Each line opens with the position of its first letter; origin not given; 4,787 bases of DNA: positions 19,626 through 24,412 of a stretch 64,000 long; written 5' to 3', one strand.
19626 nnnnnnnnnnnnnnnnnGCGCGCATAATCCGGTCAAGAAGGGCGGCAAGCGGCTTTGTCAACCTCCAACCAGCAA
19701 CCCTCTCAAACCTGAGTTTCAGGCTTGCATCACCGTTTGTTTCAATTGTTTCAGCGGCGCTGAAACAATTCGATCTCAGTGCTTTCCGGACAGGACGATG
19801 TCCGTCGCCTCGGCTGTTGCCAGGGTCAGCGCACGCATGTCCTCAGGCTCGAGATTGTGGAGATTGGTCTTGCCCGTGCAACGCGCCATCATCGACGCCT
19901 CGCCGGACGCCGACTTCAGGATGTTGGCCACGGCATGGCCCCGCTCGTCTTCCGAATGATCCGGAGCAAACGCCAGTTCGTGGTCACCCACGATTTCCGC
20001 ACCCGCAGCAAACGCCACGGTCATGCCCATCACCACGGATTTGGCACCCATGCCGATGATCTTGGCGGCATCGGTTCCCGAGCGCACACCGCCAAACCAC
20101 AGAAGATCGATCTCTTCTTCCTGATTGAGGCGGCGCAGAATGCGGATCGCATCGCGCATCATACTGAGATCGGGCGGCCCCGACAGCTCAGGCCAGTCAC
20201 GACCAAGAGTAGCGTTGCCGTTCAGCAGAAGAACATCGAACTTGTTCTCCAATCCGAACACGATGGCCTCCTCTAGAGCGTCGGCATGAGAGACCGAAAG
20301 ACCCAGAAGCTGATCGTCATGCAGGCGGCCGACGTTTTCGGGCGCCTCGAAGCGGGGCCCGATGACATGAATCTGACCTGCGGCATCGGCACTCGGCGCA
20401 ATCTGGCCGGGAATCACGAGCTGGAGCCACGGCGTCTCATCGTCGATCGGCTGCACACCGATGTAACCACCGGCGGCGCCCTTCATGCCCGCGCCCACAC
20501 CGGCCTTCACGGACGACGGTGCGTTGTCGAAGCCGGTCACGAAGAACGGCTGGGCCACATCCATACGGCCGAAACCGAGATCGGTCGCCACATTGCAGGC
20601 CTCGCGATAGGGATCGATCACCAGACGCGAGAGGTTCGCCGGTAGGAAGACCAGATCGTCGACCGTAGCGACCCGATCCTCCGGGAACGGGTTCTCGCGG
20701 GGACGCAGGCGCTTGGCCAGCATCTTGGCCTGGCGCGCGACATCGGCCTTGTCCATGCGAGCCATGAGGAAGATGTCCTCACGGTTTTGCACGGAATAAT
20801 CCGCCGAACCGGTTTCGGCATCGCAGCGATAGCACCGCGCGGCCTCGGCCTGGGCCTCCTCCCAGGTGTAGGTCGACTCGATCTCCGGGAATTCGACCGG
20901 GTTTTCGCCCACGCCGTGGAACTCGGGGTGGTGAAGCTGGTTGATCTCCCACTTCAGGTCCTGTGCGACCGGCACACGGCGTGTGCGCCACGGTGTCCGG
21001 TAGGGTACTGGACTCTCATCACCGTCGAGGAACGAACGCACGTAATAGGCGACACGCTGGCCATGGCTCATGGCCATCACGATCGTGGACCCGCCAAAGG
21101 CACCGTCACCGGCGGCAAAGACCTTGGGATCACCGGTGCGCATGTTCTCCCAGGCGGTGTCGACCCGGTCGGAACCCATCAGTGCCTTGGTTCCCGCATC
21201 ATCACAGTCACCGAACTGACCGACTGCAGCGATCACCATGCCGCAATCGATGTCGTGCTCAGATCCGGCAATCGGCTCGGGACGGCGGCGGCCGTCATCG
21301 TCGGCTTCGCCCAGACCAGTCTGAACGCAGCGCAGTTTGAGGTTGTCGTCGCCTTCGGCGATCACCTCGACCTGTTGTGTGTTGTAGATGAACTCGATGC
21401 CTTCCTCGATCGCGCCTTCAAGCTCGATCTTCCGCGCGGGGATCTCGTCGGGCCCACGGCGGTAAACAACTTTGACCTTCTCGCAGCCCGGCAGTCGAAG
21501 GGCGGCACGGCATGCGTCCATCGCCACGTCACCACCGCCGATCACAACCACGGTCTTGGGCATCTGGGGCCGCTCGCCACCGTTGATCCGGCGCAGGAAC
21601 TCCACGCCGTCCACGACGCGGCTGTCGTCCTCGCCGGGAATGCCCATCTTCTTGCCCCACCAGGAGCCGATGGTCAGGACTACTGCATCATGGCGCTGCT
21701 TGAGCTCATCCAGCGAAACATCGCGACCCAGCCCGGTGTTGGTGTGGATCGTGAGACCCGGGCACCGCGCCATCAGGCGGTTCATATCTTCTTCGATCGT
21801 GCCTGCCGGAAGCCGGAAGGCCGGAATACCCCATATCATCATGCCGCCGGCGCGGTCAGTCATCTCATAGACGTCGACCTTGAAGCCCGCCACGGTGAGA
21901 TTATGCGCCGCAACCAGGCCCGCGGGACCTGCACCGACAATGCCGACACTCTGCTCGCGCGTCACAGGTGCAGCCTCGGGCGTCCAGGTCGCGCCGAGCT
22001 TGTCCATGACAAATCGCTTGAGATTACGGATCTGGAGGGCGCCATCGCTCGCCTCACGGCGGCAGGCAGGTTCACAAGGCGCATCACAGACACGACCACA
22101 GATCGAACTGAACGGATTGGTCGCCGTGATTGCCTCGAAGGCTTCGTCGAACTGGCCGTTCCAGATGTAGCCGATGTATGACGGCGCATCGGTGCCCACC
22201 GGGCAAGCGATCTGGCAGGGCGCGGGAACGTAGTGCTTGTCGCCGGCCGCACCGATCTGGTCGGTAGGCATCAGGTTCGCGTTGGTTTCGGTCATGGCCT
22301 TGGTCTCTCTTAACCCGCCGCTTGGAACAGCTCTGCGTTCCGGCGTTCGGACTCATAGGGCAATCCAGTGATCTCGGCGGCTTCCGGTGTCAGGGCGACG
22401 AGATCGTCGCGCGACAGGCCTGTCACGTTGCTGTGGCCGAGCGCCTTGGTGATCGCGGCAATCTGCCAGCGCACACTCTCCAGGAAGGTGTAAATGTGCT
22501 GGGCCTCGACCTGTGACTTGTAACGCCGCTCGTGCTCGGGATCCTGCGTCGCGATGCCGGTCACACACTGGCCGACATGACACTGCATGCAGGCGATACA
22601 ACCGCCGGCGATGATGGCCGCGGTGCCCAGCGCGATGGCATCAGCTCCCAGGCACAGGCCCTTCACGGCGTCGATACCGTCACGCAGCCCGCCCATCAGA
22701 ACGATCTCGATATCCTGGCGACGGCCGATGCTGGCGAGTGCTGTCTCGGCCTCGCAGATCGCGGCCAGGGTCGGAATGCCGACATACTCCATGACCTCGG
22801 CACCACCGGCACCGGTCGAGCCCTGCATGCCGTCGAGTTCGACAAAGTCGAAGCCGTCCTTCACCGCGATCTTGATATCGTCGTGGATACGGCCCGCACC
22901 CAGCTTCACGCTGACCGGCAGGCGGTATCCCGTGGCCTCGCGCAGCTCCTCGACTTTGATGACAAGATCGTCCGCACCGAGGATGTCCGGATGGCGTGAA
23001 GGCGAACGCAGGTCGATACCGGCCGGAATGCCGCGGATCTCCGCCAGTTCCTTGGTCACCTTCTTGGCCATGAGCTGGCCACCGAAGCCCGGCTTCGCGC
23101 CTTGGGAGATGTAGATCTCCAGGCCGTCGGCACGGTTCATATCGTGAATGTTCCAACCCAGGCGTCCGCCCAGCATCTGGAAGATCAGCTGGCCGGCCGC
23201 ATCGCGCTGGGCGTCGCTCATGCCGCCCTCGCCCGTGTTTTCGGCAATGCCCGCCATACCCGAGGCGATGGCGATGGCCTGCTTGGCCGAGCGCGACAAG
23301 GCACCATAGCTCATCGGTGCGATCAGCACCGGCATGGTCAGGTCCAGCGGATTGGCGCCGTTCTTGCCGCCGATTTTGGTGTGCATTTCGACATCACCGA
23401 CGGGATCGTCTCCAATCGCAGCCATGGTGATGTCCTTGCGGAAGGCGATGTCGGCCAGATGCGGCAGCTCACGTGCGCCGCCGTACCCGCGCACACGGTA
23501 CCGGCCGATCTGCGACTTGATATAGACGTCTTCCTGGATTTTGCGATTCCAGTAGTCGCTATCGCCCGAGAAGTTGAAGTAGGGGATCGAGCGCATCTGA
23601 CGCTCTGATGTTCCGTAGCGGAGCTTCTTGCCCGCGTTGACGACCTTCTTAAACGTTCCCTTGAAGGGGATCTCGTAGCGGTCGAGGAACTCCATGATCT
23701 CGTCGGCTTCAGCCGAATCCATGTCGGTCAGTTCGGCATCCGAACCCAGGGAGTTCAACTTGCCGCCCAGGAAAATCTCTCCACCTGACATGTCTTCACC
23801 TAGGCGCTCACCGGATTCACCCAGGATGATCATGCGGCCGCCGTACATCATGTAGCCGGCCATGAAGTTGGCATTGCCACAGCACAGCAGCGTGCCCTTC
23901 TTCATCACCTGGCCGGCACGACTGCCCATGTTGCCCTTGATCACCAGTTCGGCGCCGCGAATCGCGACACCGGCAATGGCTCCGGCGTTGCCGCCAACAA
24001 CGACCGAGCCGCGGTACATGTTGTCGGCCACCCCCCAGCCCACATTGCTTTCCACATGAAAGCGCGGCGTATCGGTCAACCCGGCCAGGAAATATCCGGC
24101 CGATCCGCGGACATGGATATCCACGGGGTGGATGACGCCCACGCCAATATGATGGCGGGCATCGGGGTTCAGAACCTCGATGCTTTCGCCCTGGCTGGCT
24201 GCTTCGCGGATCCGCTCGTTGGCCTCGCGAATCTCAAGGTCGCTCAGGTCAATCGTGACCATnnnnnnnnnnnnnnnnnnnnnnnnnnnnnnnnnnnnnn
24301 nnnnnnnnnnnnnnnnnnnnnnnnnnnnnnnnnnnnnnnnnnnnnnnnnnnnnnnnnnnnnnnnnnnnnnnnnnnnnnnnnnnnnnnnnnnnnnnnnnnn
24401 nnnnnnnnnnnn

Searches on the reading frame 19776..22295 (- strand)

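Call 9: search_protein_families(library=pfam, proteins=[window:19776-22295:-], max_evalue=0.00001)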
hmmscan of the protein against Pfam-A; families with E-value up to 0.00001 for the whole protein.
window:19776-22295:- (839 aa): 6 families
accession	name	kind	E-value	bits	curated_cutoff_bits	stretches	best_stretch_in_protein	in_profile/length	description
PF07992.20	Pyr_redox_2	-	3e-26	93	26.1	1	117-412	3-291/291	Pyridine nucleotide-disulphide oxidoreductase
PF14691.11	Fer4_20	-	1.6e-23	83.1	25.8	1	25-100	30-108/113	Dihydroprymidine dehydrogenase domain II, 4Fe-4S cluster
PF13450.12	NAD_binding_8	-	2.9e-08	34.3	21.9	1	119-153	1-35/68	NAD(P)-binding Rossmann-like domain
PF00070.33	Pyr_redox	-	1.2e-07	32.5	22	0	249-319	2-74/82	Pyridine nucleotide-disulphide oxidoreductase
PF01593.30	Amino_oxidase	-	9.1e-07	28.9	19.8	0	125-151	2-28/443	Flavin containing amine oxidoreductase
PF13738.12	Pyr_redox_3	-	4.6e-06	26.5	30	0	243-313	161-231/305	Pyridine nucleotide-disulphide oxidoreductase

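Call 67: search_protein_families(library=ncbifam, proteins=[window:19776-22295:-], max_evalue=1e-15)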
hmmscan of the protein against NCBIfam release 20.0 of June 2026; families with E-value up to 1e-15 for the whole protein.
window:19776-22295:- (839 aa): 14 families
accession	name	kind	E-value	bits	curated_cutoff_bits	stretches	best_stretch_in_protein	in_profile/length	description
NF009410.0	PRK12771.1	subfamily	1.7e-116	390.1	516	1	24-491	47-511/566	NAD(P)-binding protein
NF009454.0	PRK12814.1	equivalog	6.6e-112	375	916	1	25-495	102-576/657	putative NADPH-dependent glutamate synthase small subunit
NF009414.0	PRK12778.1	equivalog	9.5e-84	282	1103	1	26-423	338-749/752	bifunctional dihydroorotate dehydrogenase B NAD binding subunit/NADPH-dependent glutamate synthase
TIGR01316.1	gltA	equivalog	9.3e-81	271.9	471.75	1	25-423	36-449/449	NADPH-dependent glutamate synthase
NF010590.0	PRK13984.1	equivalog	2.4e-80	270.4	946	1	27-424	198-607/611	putative oxidoreductase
TIGR03315.1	Se_ygfK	equivalog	3.8e-80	269.6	835.3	1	25-419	445-835/1012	putative selenate reductase subunit YgfK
TIGR01318.1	gltD_gamma_fam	subfamily_domain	3.7e-77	259.9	482.95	1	25-423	48-465/467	glutamate synthase, small subunit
NF009413.0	PRK12775.1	equivalog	1.9e-69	234.6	1895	1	26-426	340-757/1006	putative trifunctional 2-polyprenylphenol hydroxylase/glutamate synthase subunit beta/ferritin domain-containing protein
NF009408.0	PRK12769.1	equivalog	8.7e-69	232.3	1003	1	27-423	236-651/659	formate-dependent uric acid utilization protein AegA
NF009409.0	PRK12770.1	subfamily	2.2e-65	221.1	343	1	108-425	12-352/360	putative glutamate synthase subunit beta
NF009451.0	PRK12809.1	equivalog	1.1e-62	212.2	1154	1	25-424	217-635/639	formate-dependent uric acid utilization protein YgfT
TIGR01317.1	GOGAT_sm_gam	subfamily_domain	6.1e-58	196.8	447.7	1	27-427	52-481/485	glutamate synthase small subunit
NF009415.0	PRK12779.1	equivalog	1.4e-49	168.9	1519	1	30-417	213-620/944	putative bifunctional glutamate synthase subunit beta/2-polyprenylphenol hydroxylase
NF045663.1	diclust_near_Sec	equivalog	2.6e-40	138.3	530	1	24-213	17-201/759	pyridine nucleotide-disulfide oxidoreductase/dicluster-binding protein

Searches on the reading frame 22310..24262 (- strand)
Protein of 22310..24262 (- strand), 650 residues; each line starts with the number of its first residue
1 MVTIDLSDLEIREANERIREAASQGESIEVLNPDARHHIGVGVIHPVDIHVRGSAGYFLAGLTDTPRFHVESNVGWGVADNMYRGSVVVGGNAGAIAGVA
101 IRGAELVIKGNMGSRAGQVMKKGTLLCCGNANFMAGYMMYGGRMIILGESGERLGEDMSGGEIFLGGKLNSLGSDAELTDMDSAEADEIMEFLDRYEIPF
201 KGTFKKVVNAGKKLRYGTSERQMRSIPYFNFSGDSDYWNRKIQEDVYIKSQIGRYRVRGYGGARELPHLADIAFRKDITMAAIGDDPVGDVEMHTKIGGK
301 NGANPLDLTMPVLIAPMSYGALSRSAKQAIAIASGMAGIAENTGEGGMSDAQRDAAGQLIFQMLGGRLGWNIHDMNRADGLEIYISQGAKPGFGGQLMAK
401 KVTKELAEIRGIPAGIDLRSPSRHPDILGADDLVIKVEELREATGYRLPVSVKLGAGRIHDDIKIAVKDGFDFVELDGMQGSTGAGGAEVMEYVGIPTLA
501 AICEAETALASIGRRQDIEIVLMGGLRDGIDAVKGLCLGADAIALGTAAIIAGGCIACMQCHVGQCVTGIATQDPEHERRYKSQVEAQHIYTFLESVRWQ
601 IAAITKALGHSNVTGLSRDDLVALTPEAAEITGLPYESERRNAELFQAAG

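Call 9: search_protein_families(library=pfam, proteins=[window:22310-24262:-], max_evalue=0.00001)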
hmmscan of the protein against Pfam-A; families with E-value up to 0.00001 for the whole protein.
window:22310-24262:- (650 aa): 3 families
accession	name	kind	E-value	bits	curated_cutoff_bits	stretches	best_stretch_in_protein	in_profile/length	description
PF01645.23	Glu_synthase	-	7.3e-92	308.8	20.4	1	302-610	59-368/369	Conserved region in glutamate synthase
PF01493.24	GXGXG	-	1.2e-13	51.4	32.5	1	35-166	19-163/190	GXGXG motif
PF01070.24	FMN_dh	-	2.2e-06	27.4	24.9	0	498-552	259-308/350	FMN-dependent dehydrogenase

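Call 67: search_protein_families(library=ncbifam, proteins=[window:22310-24262:-], max_evalue=1e-15)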
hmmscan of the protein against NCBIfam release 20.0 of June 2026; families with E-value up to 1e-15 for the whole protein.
window:22310-24262:- (650 aa): 1 family
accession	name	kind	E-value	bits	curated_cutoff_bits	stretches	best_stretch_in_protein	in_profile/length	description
NF008730.0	PRK11750.1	equivalog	3.1e-47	160.7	1047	1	315-623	864-1173/1490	glutamate synthase large subunit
